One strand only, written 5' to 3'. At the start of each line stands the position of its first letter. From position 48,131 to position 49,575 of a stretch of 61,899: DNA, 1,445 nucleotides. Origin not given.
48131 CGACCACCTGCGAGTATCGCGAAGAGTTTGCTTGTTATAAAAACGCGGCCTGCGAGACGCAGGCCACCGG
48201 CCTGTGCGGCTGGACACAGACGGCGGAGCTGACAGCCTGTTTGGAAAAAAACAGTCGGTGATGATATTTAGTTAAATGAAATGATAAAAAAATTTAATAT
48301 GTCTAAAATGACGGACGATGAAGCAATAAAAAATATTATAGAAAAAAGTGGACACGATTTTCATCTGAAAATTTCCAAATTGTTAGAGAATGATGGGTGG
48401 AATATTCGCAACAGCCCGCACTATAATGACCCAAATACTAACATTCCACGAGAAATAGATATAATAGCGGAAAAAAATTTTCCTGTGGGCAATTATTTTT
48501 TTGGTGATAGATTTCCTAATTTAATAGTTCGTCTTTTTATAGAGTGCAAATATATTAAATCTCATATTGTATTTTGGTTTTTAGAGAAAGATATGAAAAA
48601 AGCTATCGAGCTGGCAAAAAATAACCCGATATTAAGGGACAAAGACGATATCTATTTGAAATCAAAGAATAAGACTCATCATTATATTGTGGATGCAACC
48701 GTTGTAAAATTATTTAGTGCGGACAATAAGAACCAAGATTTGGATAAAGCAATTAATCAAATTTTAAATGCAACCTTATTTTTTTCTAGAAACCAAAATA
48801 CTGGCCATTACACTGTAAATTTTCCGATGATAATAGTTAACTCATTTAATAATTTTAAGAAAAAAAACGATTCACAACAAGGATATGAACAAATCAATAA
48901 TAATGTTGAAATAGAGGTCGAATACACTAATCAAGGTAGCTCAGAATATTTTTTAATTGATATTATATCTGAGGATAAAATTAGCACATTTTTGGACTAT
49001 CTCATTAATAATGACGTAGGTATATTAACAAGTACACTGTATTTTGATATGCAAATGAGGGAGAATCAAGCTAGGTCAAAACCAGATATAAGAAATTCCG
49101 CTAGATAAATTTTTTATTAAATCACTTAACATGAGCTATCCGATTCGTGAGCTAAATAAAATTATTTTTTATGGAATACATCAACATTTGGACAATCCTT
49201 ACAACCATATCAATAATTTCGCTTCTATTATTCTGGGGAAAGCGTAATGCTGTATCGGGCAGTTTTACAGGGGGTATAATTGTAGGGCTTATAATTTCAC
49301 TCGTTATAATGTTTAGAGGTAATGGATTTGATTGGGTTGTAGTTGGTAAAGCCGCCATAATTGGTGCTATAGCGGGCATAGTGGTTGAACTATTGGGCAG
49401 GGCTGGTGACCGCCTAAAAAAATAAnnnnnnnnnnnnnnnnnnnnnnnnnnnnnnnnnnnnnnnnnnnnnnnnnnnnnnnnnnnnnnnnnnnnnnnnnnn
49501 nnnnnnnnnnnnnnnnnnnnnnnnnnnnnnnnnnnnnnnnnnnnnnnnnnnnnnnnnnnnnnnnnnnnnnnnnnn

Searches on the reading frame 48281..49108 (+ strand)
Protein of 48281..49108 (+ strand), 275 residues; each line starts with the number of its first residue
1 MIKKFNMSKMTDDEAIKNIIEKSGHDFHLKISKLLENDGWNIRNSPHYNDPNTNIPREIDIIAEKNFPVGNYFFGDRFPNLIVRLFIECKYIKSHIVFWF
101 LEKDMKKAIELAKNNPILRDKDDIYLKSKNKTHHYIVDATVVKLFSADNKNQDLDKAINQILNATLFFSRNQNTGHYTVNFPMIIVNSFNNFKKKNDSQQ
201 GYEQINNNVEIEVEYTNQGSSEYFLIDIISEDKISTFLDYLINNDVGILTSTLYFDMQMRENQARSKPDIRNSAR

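Call 59: search_protein_families(library=pfam, proteins=[window:48281-49108:+], max_evalue=0.01)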
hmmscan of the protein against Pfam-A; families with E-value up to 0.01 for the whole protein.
window:48281-49108:+ (275 aa): 1 family
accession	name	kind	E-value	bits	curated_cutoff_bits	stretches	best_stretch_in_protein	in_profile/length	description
PF08814.16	XisH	-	0.0074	16.9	25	0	27-65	7-44/134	XisH protein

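Call 68: search_protein_families(library=phrogs, proteins=[window:48281-49108:+], max_evalue=0.01)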
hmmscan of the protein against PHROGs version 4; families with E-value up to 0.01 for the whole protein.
window:48281-49108:+ (275 aa): 0 families

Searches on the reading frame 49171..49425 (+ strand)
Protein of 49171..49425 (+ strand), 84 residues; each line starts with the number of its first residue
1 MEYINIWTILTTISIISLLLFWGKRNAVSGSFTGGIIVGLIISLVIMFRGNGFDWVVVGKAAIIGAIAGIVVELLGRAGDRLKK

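Call 60: search_protein_families(library=pfam, proteins=[window:49171-49425:+], max_evalue=0.01)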
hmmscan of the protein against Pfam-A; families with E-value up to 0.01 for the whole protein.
window:49171-49425:+ (84 aa): 1 family
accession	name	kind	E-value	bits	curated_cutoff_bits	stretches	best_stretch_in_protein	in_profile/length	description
PF12811.12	BaxI_1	-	0.0038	17.3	26.2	1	10-72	34-96/233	Bax inhibitor 1 like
